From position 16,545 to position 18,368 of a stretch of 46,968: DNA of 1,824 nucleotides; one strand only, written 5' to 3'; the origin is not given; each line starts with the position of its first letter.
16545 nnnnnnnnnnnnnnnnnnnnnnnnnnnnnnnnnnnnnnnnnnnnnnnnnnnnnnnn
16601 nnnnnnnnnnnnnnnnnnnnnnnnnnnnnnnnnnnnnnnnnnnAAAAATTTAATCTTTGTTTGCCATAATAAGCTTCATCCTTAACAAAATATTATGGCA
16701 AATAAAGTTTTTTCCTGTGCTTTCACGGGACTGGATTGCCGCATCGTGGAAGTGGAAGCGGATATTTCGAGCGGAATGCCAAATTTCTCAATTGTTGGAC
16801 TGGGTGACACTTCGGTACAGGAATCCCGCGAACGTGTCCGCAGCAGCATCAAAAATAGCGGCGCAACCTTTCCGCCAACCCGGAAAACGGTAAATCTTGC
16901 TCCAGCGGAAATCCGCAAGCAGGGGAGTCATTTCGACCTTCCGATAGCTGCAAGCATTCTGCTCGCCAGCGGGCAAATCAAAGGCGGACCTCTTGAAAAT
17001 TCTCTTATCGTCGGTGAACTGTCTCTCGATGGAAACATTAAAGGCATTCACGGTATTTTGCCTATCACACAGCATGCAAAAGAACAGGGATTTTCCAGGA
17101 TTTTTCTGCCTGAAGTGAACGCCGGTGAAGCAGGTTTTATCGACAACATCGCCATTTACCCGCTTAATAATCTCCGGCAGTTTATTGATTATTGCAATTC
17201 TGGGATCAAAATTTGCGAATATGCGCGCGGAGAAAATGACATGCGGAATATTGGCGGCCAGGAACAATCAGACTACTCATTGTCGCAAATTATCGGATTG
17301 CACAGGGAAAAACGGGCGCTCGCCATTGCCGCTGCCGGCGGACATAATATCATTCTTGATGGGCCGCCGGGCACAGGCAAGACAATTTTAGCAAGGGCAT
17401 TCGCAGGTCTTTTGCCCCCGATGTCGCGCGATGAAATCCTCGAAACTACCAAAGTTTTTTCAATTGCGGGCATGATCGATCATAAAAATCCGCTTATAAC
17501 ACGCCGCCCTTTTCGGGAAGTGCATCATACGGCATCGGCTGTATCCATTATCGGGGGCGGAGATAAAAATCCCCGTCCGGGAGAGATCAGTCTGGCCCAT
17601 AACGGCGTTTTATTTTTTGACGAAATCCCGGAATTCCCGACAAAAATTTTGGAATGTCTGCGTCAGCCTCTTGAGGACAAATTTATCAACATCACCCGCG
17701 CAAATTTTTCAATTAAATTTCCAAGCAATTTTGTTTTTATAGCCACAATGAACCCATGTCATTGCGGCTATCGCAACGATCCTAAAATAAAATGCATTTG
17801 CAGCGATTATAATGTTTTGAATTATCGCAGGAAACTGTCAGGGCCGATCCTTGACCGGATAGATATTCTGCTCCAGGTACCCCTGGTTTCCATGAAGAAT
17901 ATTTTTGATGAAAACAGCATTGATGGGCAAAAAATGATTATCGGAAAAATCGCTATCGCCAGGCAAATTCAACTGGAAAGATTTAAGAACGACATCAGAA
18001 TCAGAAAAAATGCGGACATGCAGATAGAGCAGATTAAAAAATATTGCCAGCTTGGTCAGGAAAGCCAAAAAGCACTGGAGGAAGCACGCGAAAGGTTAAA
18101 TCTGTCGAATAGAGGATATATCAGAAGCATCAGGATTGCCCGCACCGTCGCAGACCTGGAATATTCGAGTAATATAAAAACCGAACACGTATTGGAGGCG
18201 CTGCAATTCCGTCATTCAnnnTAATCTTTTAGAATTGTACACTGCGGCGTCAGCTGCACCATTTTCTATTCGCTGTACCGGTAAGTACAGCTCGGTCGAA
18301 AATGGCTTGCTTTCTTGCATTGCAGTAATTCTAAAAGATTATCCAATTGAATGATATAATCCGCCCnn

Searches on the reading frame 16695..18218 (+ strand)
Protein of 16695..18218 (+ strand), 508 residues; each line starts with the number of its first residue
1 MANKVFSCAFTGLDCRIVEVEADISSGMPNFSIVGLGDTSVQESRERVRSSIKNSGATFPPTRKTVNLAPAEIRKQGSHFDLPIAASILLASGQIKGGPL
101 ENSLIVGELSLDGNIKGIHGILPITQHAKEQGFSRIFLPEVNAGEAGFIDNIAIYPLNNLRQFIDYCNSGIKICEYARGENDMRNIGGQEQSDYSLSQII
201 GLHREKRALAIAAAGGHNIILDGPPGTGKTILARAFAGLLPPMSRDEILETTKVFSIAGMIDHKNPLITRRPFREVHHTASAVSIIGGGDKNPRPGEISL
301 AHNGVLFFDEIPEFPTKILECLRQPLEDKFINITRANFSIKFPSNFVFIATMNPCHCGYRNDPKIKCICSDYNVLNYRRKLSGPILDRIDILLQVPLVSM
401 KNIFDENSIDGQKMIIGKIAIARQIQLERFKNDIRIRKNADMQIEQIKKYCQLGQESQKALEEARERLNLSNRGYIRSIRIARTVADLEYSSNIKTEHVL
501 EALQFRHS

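Call 56: search_protein_families(library=pfam, proteins=[window:16695-18218:+], max_evalue=0.00001)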
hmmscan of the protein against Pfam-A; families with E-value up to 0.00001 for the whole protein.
window:16695-18218:+ (508 aa): 5 families
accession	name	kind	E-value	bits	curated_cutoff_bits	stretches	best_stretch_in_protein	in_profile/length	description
PF01078.27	Mg_chelatase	-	1.1e-82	276.9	20.3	1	196-401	2-205/207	Magnesium chelatase, subunit ChlI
PF13541.12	ChlI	-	1e-43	148.5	27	1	20-142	1-121/121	Subunit ChlI of Mg-chelatase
PF13335.12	Mg_chelatase_C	-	1.6e-25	89.9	26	1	417-506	9-94/94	Magnesium chelatase, subunit ChlI C-terminal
PF07728.20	AAA_5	-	4.5e-10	40.1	22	1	218-356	1-125/139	AAA domain (dynein-related subfamily)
PF00158.32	Sigma54_activat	-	7.6e-06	26.1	20.2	0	209-331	15-122/168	Sigma-54 interaction domain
